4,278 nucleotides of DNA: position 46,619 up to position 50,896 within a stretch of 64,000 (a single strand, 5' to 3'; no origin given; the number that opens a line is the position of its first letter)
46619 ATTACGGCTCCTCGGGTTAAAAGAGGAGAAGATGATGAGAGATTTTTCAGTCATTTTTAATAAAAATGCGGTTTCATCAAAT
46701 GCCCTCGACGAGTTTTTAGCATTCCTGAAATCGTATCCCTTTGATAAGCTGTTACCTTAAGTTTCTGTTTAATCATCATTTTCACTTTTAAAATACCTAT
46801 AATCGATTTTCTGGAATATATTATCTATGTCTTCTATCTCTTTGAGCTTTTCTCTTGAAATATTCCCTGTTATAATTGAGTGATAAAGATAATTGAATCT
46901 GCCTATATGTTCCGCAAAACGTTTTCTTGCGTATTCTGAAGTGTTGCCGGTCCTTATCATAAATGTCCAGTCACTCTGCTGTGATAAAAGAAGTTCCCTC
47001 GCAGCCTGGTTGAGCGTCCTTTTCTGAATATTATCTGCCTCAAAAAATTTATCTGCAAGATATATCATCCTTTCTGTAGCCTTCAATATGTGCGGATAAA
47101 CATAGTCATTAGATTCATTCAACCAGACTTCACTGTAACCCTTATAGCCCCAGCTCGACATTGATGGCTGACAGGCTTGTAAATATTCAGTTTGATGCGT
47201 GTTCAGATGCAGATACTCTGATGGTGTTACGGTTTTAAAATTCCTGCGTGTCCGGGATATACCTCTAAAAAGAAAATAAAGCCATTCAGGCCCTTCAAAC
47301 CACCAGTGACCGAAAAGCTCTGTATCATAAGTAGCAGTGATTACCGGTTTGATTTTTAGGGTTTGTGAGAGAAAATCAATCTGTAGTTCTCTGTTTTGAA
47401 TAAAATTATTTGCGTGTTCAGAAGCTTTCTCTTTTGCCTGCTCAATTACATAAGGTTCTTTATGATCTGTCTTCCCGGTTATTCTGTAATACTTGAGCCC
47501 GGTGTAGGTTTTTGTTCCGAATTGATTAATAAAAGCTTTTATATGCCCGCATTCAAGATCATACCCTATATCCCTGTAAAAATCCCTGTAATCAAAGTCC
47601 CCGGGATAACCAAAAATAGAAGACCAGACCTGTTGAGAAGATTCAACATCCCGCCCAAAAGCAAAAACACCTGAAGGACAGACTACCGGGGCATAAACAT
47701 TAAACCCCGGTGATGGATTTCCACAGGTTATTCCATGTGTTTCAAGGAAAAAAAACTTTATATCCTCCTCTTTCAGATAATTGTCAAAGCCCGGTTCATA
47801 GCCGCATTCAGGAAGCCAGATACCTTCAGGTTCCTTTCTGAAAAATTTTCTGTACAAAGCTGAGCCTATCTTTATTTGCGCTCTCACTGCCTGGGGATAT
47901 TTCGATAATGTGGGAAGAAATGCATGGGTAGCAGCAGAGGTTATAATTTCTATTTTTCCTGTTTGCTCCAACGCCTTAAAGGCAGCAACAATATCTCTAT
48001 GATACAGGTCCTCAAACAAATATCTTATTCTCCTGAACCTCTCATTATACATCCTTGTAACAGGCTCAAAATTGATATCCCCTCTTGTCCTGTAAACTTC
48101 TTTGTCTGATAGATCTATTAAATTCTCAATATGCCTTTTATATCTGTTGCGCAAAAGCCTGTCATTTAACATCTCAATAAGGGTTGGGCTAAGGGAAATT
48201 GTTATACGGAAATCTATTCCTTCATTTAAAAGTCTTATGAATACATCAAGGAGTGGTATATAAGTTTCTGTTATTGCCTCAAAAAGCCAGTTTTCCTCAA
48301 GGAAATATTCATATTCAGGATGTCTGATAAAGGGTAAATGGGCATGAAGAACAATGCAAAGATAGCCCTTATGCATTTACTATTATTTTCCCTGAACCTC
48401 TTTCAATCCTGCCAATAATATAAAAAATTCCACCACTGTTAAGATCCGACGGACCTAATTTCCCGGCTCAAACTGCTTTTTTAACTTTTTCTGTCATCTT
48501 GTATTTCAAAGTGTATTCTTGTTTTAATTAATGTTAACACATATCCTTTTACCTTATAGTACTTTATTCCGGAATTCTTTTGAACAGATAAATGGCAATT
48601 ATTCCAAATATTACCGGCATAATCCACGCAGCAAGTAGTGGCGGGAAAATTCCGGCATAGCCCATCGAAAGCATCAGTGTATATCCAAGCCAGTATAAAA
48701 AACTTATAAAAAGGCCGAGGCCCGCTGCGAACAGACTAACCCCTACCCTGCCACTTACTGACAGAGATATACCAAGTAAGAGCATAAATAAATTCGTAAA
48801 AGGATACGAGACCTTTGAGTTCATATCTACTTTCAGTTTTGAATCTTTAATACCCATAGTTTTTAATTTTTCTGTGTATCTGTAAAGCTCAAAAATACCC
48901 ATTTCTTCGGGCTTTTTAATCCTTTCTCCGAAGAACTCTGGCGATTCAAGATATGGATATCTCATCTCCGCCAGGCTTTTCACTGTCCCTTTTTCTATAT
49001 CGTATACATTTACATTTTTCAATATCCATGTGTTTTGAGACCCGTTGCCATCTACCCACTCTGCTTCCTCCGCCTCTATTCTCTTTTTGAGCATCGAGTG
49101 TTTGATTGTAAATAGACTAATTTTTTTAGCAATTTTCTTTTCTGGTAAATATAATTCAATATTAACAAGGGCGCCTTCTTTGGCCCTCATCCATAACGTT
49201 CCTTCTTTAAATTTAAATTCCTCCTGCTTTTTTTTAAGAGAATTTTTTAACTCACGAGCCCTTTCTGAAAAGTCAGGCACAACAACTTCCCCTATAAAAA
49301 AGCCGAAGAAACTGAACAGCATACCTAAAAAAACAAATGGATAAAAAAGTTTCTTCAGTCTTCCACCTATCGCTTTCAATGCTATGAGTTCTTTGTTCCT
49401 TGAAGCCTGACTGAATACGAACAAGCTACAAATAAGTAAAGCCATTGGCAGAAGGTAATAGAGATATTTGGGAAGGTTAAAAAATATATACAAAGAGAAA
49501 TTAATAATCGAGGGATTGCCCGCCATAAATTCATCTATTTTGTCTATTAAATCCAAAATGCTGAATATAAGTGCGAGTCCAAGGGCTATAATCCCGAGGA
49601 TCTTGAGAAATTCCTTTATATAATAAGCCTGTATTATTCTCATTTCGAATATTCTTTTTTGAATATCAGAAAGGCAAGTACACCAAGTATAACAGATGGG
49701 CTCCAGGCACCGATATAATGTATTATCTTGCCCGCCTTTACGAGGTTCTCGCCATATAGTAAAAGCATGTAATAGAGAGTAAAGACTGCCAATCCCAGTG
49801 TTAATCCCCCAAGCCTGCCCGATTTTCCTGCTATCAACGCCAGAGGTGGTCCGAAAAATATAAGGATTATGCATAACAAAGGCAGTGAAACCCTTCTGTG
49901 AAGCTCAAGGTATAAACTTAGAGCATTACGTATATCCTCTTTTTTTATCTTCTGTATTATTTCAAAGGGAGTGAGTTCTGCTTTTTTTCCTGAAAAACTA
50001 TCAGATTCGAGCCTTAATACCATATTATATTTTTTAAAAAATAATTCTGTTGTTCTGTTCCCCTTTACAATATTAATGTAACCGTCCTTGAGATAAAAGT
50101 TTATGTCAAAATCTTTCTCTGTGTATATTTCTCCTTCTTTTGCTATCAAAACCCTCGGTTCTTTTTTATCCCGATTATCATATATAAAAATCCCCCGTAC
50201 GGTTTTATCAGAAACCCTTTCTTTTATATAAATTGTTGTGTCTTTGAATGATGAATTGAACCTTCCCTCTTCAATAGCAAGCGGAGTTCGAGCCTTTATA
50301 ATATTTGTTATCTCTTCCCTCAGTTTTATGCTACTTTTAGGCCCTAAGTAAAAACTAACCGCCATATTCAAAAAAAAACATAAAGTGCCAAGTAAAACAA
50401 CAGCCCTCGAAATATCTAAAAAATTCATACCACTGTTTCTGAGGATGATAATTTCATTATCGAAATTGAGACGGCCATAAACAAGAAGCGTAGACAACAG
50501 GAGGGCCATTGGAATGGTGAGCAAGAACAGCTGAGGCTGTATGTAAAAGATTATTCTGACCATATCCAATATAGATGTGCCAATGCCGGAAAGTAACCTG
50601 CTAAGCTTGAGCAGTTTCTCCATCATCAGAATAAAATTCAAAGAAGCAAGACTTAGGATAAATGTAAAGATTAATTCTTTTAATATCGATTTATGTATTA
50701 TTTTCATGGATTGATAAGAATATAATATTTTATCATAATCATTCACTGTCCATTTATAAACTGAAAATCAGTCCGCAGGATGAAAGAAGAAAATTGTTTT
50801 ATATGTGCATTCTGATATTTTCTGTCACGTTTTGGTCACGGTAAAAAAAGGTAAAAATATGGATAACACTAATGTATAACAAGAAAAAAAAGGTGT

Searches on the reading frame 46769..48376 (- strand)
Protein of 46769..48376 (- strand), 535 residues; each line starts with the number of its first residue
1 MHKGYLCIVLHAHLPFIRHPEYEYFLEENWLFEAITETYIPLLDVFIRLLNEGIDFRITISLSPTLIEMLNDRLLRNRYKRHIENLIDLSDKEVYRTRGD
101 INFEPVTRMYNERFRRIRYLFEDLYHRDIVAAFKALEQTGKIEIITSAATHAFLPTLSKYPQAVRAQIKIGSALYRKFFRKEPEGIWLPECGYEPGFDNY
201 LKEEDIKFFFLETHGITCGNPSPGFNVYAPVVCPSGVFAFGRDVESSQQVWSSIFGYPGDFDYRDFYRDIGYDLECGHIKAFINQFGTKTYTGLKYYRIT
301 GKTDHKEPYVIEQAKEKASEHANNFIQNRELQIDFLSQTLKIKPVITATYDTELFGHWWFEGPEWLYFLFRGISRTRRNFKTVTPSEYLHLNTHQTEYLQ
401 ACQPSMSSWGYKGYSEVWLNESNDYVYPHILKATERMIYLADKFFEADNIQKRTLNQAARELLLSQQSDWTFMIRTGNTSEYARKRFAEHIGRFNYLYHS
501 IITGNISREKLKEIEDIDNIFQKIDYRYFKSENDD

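Call 42: search_protein_families(library=ncbifam, proteins=[window:46769-48376:-], max_evalue=1e-40)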
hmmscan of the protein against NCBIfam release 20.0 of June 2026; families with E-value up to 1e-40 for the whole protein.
window:46769-48376:- (535 aa): 2 families
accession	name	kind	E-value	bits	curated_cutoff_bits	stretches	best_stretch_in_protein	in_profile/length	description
NF041133.1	branch_enz_Thcocales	equivalog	1.2e-102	344.2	1000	1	4-533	1-537/553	1,4-alpha-glucan branching protein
NF041566.1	branchenz_Thermus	equivalog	3.2e-94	316.6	920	1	6-529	3-526/527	1,4-alpha-glucan branching protein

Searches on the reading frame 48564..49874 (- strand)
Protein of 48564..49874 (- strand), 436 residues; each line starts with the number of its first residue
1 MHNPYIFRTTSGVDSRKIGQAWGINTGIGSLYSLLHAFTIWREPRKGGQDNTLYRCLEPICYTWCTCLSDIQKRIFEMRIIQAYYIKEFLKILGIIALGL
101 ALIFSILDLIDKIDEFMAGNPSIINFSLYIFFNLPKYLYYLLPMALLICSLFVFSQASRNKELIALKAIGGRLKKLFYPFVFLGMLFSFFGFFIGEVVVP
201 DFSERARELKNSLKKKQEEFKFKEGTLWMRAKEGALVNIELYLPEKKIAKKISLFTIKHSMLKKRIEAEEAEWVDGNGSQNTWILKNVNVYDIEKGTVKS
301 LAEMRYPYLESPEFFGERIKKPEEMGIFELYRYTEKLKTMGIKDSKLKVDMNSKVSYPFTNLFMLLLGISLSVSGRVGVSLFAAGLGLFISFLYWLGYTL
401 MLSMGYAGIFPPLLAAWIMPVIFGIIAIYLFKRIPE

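Call 42: search_protein_families(library=ncbifam, proteins=[window:48564-49874:-], max_evalue=1e-40)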
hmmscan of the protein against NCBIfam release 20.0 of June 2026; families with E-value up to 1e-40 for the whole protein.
window:48564-49874:- (436 aa): 1 family
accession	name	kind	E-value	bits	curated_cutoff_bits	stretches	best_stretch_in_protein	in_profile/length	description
TIGR04408.1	LptG_lptG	equivalog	2.3e-72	243.6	240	1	80-433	1-350/351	LPS export ABC transporter permease LptG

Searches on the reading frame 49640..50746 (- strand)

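Call 42: search_protein_families(library=ncbifam, proteins=[window:49640-50746:-], max_evalue=1e-40)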
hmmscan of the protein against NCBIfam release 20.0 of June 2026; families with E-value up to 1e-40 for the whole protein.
window:49640-50746:- (368 aa): 1 family
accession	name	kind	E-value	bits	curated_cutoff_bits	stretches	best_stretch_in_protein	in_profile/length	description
TIGR04407.1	LptF_YjgP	equivalog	8.3e-60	202.3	230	1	16-362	1-345/347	LPS export ABC transporter permease LptF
